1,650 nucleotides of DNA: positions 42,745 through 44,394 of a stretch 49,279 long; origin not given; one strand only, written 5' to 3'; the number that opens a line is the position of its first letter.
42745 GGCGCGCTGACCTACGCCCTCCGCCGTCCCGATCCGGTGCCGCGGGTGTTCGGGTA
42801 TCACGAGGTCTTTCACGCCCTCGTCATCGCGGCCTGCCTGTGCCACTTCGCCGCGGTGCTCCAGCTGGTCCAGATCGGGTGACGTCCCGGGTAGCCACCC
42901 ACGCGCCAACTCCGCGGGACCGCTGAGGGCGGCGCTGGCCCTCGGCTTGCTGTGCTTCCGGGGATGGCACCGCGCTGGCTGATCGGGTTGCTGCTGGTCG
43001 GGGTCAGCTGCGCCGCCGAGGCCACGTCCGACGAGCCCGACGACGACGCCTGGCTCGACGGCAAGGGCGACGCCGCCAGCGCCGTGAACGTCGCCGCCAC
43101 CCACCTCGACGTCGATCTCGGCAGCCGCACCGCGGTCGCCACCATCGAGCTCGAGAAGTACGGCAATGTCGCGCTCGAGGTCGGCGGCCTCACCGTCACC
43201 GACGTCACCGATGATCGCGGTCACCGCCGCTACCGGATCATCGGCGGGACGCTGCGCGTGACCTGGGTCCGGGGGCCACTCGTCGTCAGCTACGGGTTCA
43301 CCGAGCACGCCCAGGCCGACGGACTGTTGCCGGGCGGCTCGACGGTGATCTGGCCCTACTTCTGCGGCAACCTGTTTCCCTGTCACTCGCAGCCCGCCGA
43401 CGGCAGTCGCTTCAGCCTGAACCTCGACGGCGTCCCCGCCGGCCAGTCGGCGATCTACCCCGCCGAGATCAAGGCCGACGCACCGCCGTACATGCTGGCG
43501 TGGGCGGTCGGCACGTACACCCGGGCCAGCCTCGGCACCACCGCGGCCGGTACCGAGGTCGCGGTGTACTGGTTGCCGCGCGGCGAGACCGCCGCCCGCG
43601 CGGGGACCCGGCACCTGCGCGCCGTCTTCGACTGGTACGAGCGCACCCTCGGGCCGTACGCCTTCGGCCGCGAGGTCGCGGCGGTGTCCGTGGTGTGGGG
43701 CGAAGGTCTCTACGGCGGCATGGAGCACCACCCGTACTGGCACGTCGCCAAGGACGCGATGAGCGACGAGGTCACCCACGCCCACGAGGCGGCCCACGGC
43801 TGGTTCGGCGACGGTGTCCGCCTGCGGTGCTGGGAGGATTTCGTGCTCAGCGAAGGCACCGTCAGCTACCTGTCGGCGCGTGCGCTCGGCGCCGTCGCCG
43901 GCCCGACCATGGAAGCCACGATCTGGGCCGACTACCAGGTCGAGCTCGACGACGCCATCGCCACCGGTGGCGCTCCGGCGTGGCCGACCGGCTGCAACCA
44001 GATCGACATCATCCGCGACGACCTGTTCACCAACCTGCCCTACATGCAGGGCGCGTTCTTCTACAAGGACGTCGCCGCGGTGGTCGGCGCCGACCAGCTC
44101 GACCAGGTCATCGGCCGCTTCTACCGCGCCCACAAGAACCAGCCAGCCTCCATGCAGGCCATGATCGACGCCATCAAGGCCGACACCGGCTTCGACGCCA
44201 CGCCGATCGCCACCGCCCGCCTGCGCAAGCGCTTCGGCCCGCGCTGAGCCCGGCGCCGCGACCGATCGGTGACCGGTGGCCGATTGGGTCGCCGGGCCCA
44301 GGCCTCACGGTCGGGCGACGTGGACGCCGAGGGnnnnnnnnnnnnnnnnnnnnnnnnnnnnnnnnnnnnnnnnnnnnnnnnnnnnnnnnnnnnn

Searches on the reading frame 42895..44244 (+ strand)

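Call 64: search_protein_families(library=pfam, proteins=[window:42895-44244:+], max_evalue=0.0001)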
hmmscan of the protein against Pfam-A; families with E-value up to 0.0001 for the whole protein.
window:42895-44244:+ (450 aa): 1 family
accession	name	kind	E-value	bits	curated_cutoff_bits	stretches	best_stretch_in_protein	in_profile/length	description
PF01433.26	Peptidase_M1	-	6e-16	59.1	27.7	1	294-433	70-209/218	Peptidase family M1 domain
